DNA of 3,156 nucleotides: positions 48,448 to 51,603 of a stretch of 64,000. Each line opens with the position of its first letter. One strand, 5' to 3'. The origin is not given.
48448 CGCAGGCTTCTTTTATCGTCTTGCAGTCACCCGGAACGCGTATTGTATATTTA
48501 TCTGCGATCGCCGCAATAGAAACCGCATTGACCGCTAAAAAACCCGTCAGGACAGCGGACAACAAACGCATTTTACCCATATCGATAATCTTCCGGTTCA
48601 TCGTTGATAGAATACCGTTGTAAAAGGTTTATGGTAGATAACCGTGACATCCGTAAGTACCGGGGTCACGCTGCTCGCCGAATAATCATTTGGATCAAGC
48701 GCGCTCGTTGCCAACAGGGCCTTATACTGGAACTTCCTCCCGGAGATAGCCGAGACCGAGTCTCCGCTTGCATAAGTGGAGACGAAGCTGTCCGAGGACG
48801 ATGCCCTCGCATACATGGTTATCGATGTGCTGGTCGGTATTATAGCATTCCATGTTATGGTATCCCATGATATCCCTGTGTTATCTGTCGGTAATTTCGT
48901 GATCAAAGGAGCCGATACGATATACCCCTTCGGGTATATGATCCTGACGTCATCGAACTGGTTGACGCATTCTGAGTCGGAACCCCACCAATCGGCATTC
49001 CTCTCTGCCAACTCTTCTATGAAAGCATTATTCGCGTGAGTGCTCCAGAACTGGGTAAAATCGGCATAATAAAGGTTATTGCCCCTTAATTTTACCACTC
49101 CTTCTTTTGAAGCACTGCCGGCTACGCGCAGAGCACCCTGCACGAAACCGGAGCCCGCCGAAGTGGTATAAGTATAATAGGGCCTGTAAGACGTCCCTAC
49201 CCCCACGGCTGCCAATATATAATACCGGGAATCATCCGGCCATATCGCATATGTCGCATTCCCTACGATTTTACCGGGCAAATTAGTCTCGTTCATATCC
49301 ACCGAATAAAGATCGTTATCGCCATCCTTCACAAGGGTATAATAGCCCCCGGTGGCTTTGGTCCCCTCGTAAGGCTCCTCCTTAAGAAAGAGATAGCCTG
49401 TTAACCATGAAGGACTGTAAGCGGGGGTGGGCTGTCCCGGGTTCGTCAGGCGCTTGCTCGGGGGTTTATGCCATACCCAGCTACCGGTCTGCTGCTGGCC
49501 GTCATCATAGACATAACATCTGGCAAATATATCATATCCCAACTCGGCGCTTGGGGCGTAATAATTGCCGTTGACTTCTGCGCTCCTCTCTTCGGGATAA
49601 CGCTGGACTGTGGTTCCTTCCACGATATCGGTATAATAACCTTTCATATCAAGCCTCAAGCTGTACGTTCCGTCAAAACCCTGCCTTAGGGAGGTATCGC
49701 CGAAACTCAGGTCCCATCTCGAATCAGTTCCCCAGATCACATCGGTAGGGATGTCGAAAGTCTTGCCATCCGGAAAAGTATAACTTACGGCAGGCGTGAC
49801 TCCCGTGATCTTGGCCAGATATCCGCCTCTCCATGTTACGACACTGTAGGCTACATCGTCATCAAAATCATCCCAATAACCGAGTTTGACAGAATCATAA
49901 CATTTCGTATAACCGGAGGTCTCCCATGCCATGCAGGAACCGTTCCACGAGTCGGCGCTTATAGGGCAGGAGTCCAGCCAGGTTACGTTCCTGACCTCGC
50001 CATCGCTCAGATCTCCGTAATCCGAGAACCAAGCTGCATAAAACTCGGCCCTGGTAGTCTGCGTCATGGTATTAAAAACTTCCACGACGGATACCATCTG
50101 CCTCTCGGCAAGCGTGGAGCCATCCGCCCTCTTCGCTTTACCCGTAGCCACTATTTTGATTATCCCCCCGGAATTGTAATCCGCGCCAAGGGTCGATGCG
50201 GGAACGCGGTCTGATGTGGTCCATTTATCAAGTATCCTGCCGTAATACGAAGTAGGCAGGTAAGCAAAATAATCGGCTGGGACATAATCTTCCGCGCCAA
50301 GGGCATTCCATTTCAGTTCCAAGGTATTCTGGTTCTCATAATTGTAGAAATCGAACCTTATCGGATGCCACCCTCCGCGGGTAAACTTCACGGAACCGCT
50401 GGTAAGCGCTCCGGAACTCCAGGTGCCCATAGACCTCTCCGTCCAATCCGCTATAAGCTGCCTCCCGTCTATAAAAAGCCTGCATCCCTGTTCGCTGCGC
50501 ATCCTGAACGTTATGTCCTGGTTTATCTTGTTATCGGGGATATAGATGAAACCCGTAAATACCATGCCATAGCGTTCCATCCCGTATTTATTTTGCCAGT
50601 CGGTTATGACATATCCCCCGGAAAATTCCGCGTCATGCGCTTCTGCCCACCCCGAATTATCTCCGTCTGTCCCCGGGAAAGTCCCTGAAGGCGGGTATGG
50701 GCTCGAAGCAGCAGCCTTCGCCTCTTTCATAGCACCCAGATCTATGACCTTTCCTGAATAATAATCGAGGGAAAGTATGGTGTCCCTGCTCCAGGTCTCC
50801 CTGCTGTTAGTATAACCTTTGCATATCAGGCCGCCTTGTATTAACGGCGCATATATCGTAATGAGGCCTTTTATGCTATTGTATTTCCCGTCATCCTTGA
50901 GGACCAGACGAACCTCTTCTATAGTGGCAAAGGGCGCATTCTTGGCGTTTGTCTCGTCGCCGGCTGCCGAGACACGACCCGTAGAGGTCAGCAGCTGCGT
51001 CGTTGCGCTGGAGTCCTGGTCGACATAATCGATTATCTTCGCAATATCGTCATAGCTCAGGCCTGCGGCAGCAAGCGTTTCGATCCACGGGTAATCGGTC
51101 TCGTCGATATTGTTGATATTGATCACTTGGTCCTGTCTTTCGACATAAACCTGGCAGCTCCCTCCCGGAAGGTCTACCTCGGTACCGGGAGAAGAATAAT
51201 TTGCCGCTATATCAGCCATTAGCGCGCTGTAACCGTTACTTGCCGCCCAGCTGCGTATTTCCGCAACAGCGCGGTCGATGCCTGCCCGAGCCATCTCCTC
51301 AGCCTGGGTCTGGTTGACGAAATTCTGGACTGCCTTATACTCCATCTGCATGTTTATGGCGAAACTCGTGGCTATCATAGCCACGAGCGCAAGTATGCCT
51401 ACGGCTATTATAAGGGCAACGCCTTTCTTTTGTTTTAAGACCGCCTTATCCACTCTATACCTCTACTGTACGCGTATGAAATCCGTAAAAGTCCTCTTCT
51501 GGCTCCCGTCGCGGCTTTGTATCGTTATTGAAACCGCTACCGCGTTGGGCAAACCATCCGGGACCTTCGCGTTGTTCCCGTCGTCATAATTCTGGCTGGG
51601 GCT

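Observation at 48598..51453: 951-aa GspK-like pseudopilin with an embedded PA14 domain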

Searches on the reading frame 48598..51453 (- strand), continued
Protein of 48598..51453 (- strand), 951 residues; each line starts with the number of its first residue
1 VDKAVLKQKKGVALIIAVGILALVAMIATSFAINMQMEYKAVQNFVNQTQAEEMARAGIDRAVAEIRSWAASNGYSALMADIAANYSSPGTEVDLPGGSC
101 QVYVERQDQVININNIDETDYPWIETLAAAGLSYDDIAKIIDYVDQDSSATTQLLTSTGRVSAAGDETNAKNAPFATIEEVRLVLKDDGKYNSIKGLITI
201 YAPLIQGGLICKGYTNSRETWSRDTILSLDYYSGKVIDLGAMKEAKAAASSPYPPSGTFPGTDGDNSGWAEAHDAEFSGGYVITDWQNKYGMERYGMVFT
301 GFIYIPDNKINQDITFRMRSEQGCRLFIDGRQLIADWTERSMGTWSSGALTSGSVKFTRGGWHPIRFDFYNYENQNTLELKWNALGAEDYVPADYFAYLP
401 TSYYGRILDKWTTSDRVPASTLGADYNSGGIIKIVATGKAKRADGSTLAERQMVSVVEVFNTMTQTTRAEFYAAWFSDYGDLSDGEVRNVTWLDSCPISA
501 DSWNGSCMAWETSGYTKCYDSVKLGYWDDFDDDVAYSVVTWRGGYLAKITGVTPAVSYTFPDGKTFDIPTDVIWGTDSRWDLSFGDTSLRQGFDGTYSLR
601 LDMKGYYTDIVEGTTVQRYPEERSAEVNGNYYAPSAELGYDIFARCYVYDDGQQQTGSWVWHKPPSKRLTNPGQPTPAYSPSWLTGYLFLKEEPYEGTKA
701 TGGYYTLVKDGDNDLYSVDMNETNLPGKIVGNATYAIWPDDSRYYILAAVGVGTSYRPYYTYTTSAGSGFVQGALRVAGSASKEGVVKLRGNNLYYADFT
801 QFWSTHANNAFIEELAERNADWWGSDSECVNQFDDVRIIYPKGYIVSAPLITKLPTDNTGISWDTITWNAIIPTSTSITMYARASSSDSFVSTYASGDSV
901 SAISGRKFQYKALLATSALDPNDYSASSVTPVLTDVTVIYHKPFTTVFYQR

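Call 28: fold_search(model_id=the predicted structure, library=pdb)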
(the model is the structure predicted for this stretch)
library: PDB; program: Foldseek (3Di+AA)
matches with E <= 10: 985; with E <= 0.001: 38
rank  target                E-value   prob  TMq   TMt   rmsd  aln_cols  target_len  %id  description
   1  6qdi                  4.2e-07  1.00  0.12  0.37  22.7       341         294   13  anti-sigma factor domain-containing protein from Clostridium clariflavum (released 2019-06-12)
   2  6qe7_A                7.4e-07  1.00  0.13  0.41  28.0       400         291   10  anti-sigma factor domain-containing protein (released 2019-06-12)
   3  6qe7_C                8.7e-07  1.00  0.12  0.38  25.8       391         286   12  anti-sigma factor domain-containing protein (released 2019-06-12)
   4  6qe7_B                2.3e-06  1.00  0.13  0.39  18.0       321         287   10  anti-sigma factor domain-containing protein (released 2019-06-12)
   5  6x8a_A                5.9e-05  1.00  0.13  0.60   7.9       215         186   12  Sucrose-bound structure of Marinomonas primoryensis PA14 carbohydrate-binding domain (released 2021-06-02)
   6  6xa5_A                5.9e-05  1.00  0.13  0.58   8.4       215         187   11  Trehalose-bound structure of Marinomonas primoryensis PA14 carbohydrate-binding domain (released 2021-06-02)
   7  6x8d                  6.2e-05  1.00  0.13  0.59   8.2       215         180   12  Arabinose-bound structure of Marinomonas primoryensis PA14 carbohydrate-binding domain (released 2021-06-02)
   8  5a3l_A                9.4e-05  1.00  0.11  0.44   9.7       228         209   10  Structure of Cea1A in complex with N-Acetylglucosamine (released 2016-06-29)
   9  4cp2_A                9.4e-05  1.00  0.12  0.43  11.3       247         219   12  Crystal Structure of Epithelial Adhesin 9 A domain (Epa9A) from Candida glabrata in complex with Galb1-4GlcNAc (released 2015-02-18)
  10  6xac                  1.1e-04  1.00  0.12  0.57   8.8       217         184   12  Galactose-bound structure of Marinomonas primoryensis PA14 carbohydrate-binding domain (released 2021-06-02)
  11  2xjp                  1.1e-04  1.00  0.14  0.44   8.2       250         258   14  X-ray structure of the N-terminal domain of the flocculin Flo5 from Saccharomyces cerevisiae in complex with calcium and (released 2010-12-15)
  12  6x7x                  1.2e-04  1.00  0.13  0.59   7.9       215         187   12  mannose-bound structure of Marinomonas primoryensis PA14 carbohydrate-binding domain (released 2021-06-02)
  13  4af9_A                1.2e-04  1.00  0.13  0.45   9.3       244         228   14  Crystal Structure of Epithelial Adhesin 1 A domain (Epa1A) from Candida glabrata in complex with Galb1-3Glc (released 2012-10-17)
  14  4afb                  1.2e-04  1.00  0.13  0.47   9.3       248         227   14  Crystal Structure of subtype-switched Epithelial Adhesin 1 to 3 A domain (Epa1to3A) from Candida glabrata in complex wit (released 2012-10-17)
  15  6x7j                  1.3e-04  1.00  0.13  0.59   8.9       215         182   11  fucose-bound structure of Marinomonas primoryensis PA14 carbohydrate-binding domain (released 2021-06-02)
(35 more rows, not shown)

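Call 33: search_protein_families(library=ncbifam, alignment_id=A1, max_evalue=0.001)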
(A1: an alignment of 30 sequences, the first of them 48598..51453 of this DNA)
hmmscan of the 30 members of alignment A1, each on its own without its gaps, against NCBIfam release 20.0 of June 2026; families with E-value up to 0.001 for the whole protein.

A. member 1, window:48598-51453:- (951 aa): 2 families
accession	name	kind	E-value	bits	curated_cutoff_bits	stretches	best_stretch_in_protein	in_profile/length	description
NF037980.1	T2SS_GspK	equivalog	2.3e-13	50.4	130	1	10-199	2-205/307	type II secretion system minor pseudopilin GspK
TIGR02600.1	Verru_Chthon_A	subfamily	5e-05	21.4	332.3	1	11-76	1-66/1296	Verru_Chthon cassette protein A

B. families by the number of members that match (of 30 scanned): 4 families
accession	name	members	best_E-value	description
NF037980.1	T2SS_GspK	25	1.3e-14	type II secretion system minor pseudopilin GspK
TIGR02600.1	Verru_Chthon_A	21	6.6e-07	Verru_Chthon cassette protein A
TIGR00426.1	TIGR00426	1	7.7e-09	competence protein ComEA helix-hairpin-helix repeat region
TIGR01259.1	comE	1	3.6e-08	comEA protein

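Call 43: search_protein_representatives(alignment_id=A1)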
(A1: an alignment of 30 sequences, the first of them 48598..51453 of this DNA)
Query: 30 sequences, 911 profile positions. Proteins with E-value up to 0.001 (for the whole library): 17318; up to 1e-10: 3687; up to 1e-30: 386. The best 150 are listed.
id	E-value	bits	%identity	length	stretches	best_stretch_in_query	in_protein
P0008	0.0e+00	1321.6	-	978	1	8-910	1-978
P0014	0.0e+00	1226.0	-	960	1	2-910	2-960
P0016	0.0e+00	1133.6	-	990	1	2-910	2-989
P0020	0.0e+00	1046.6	-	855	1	8-910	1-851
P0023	7.9e-288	974.1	-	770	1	65-910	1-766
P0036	1.3e-281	953.5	-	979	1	3-910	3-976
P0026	9.8e-277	937.4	-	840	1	1-910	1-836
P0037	6.6e-267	904.9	-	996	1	1-910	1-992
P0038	8.5e-251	851.6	-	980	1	5-910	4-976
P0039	1.8e-241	820.7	-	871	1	5-910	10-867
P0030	3.0e-240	816.7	-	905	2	178-910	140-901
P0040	1.5e-236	804.4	-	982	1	9-910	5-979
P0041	2.5e-231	787.2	-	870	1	11-910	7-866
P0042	1.4e-219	748.3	-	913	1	8-910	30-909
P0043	1.4e-216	738.4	-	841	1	10-910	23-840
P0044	1.6e-214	731.5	-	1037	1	7-910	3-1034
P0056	4.0e-67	243.8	-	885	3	9-206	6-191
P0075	2.6e-54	201.4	-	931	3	3-206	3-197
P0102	6.6e-48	180.2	-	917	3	169-584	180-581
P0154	3.3e-43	164.7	-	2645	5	799-900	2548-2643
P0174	1.0e-41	159.7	-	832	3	405-910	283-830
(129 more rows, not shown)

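Call 46: find_related_loci(query=A1, collection=genome_contigs, flank=10000)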
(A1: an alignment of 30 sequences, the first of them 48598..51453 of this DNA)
Query A1 (951 aa) in genome_contigs; peptide patterns used: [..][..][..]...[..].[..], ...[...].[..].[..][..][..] (x = any residue, [..] = any of these).
122 stretches matched a pattern; 80 encode a relative of the query (tblastn E <= 1e-3); 76 distinct loci.
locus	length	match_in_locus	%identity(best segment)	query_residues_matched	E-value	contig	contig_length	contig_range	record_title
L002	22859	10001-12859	90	1-951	0e+0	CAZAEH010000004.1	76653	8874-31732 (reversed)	MAG TPA_asm: uncultured Planctomycetia bacterium isolate binchicken_co117_58 genome assembly, contig: NODE_580_length_76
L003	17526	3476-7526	75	6-951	0e+0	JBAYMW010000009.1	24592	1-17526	MAG: Candidatus Omnitrophota bacterium isolate SO_2016_LW1_5 scaffold01784_LW64-88_2016, whole genome shotgun sequence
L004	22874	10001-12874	72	6-951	0e+0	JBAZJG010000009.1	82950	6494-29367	MAG: Candidatus Omnitrophota bacterium isolate SO_2017_LW4_113 scaffold_875_c1_LW137-91_2017, whole genome shotgun seque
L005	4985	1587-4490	68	6-951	0e+0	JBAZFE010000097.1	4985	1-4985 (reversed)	MAG: Candidatus Omnitrophota bacterium isolate SO_2017_LW3_142 NODE_63118_length_4985_cov_1.708728_LW162_2017, whole gen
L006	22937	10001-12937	57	6-951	0e+0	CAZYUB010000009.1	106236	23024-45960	MAG TPA_asm: uncultured Planctomycetia bacterium isolate binchicken_co154_66 genome assembly, contig: NODE_126_length_10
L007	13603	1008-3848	43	6-951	0e+0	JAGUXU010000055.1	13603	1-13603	MAG: Candidatus Omnitrophota bacterium isolate DeMMO4_7 c_000000016540, whole genome shotgun sequence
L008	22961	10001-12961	39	1-948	0e+0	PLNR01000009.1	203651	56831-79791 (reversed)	MAG: Candidatus Omnitrophota bacterium isolate fen_1319 73.20120800_E1X.29_contig_3384, whole genome shotgun sequence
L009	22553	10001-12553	36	6-951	4e-151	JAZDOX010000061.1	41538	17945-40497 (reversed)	MAG: Candidatus Omnitrophota bacterium isolate MEGAHIT-group-0.801 k141_16271436, whole genome shotgun sequence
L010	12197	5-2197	34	101-951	9e-133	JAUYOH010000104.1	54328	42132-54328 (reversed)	MAG: Candidatus Omnitrophota bacterium isolate C4_maxbin.042 C4_k141_589632, whole genome shotgun sequence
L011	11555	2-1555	45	421-948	2e-130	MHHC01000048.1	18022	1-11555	MAG: Omnitrophica WOR_2 bacterium RIFCSPLOWO2_12_FULL_51_24 rifcsplowo2_12_scaffold_3910, whole genome shotgun sequence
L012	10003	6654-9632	39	7-948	0e+0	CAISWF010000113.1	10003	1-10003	MAG: Candidatus Omnitrophica bacterium isolate E3_bin-509 genome assembly, contig: bin-509:113/171, whole genome shotgun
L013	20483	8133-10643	31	1-951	1e-119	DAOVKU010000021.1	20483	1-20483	MAG TPA_asm: Candidatus Omnitrophota bacterium isolate CSMAG_1427 CSMAG_1427_k141_264367_length_20483_cov_14.4326, whole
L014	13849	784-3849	38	5-951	6e-108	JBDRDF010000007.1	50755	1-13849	MAG: Candidatus Omnitrophota bacterium isolate MEGAHIT-group-1.237 k141_8013234, whole genome shotgun sequence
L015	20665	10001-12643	30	5-951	5e-108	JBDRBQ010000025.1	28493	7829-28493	MAG: Candidatus Omnitrophota bacterium isolate MEGAHIT-group-1.137 k141_5418234, whole genome shotgun sequence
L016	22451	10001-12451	31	9-951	3e-104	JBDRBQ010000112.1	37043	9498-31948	MAG: Candidatus Omnitrophota bacterium isolate MEGAHIT-group-1.137 k141_3526388, whole genome shotgun sequence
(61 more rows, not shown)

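Call 50: search_protein_families(library=pfam, alignment_id=A1, max_evalue=0.05)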
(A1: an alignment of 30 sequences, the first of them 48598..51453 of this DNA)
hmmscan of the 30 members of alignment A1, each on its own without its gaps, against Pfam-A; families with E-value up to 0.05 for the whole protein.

A. member 1, window:48598-51453:- (951 aa): 1 family
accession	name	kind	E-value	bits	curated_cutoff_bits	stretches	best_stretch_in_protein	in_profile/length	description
PF07691.17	PA14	-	1.4e-06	28.6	24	1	315-389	63-140/147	PA14 domain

B. families by the number of members that match (of 30 scanned): 10 families
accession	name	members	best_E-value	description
PF07691.17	PA14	30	6.8e-13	PA14 domain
PF12836.13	HHH_3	2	1.8e-11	Helix-hairpin-helix motif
PF18255.9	SAM_DprA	2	0.00032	DNA processing protein A sterile alpha motif domain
PF21687.3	T2SSK_1st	1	0.00039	Type II secretion system (T2SS), protein K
PF14341.11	PilX_N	1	0.0041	PilX N-terminal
PF21474.3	DNApolII_N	1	0.0089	DNA polymerase II, N-terminal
PF22692.1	LlgE_F_G_D1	1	0.027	Flagellar hook protein FlgE/F/G D1 domain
PF22676.1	GalA_N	1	0.028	Alpha-galactosidase, N-terminal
PF20009.4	GEVED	1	0.04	GEVED domain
PF19135.5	DUF5818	1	0.042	Protein of unknown function (DUF5818)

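Call 73: search_protein_families(library=pfam, proteins=[P0154, P0174, P0056, P0075, P0102, P0044, P0037], max_evalue=0.01)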
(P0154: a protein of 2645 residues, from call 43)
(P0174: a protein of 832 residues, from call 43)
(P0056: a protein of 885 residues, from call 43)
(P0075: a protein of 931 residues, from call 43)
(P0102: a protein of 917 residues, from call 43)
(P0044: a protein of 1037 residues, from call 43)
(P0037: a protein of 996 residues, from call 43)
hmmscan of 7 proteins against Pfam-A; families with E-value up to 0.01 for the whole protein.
P0154 (2645 aa): 8 families
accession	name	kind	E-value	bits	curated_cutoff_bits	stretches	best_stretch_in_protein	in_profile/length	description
PF20254.3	DMFA2_C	-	4e-98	329.7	27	1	97-498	2-372/374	N,N-dimethylformamidase beta subunit-like, C-terminal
PF13205.12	Big_5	-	1.1e-96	319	23.6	4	1037-1141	1-105/105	Bacterial Ig-like domain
PF00722.28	Glyco_hydro_16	-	4.5e-24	85.3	22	2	1680-1712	102-134/175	Glycosyl hydrolases family 16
PF16656.11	Pur_ac_phosph_N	-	1.4e-09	38.8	30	1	652-730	4-87/93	Purple acid Phosphatase, N-terminal domain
PF06439.18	3keto-disac_hyd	-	1.5e-06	28.8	26.8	0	1687-1714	125-152/187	3-keto-disaccharide hydrolase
PF21946.1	LppM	-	1.8e-05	25.5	27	0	1051-1141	50-141/153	LppM domain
PF04234.18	CopC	-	0.0027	19.1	23.3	0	1445-1525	3-77/92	CopC domain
PF03404.22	Mo-co_dimer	-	0.0054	17.2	22.7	0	566-599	28-61/138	Mo-co oxidoreductase dimerisation domain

P0174 (832 aa): 1 family
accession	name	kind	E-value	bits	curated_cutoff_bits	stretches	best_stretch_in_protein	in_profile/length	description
PF03934.19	T2SSK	-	8.9e-07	29.6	24.2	1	206-265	1-49/63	Type II secretion system (T2SS), protein K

P0056 (885 aa): 4 families
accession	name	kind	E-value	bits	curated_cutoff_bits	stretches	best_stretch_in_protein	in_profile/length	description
PF12836.13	HHH_3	-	1.1e-10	41.9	27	1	103-135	3-36/65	Helix-hairpin-helix motif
PF21687.3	T2SSK_1st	-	0.0012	20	26.2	1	114-189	25-104/107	Type II secretion system (T2SS), protein K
PF14341.11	PilX_N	-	0.0023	18.3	25.5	1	9-58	1-50/51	PilX N-terminal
PF03934.19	T2SSK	-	0.0028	18.4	24.2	0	216-234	1-19/63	Type II secretion system (T2SS), protein K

P0075 (931 aa): 3 families
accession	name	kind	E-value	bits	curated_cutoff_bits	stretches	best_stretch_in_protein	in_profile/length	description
PF21687.3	T2SSK_1st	-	3.8e-06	28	26.2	1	120-195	23-104/107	Type II secretion system (T2SS), protein K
PF14341.11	PilX_N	-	0.00033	21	25.5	1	13-61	2-50/51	PilX N-terminal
PF03934.19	T2SSK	-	0.0054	17.5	24.2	0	216-234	1-19/63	Type II secretion system (T2SS), protein K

P0102 (917 aa): 1 family
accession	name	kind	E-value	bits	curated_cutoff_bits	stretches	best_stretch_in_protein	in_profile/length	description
PF07691.17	PA14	-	0.0005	20.3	24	1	283-382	27-134/147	PA14 domain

P0044 (1037 aa): 2 families
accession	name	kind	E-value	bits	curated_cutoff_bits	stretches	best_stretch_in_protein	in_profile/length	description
PF07691.17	PA14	-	8.2e-06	26.1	24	1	284-383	42-143/147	PA14 domain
PF14341.11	PilX_N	-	0.0049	17.3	25.5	1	8-57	1-50/51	PilX N-terminal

P0037 (996 aa): 1 family
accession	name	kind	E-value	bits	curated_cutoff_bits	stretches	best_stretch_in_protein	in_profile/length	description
PF07691.17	PA14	-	1.1e-09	38.7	24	1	281-372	40-137/147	PA14 domain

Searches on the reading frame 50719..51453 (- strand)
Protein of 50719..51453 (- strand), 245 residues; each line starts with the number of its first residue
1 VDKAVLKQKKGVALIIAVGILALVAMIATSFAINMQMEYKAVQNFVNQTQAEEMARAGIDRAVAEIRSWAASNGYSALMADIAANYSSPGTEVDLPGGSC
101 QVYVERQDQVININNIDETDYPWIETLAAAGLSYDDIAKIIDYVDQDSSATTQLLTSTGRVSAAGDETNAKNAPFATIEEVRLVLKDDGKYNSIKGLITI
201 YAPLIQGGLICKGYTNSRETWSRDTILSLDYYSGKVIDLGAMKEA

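Call 66: predict_structure(alignment_id=A2)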
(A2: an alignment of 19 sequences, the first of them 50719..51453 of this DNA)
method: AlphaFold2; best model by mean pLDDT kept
length: 245 residues; sequences in the alignment: 19
mean_pLDDT: 68.1   pTM: 0.48
mean pLDDT of the five models: 68.1, 67.7, 67.7, 67.6, 63.6
residues with pLDDT >= 90: 22; 70-90: 92; 50-70: 89; < 50: 42
segments of 3 or more residues with pLDDT < 50: 202-214, 216-227, 233-245
pLDDT, mean of each block of 10 residues (from residue 1): 53 72 76 70 68 64 66 65 66 60 56 80 86 93 80 86 86 82 89 86 37 45 48 40 30
secondary structure, 60 per line:
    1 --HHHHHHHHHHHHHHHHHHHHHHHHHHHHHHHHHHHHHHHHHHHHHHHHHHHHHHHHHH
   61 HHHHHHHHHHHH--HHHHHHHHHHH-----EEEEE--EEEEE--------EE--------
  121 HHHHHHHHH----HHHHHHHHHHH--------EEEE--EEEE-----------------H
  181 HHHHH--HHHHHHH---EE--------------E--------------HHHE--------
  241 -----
elements in order: H3-72 H75-85 E91-95 E98-102 H121-129 H134-144 E153-156 E159-162 H180-185 H188-194
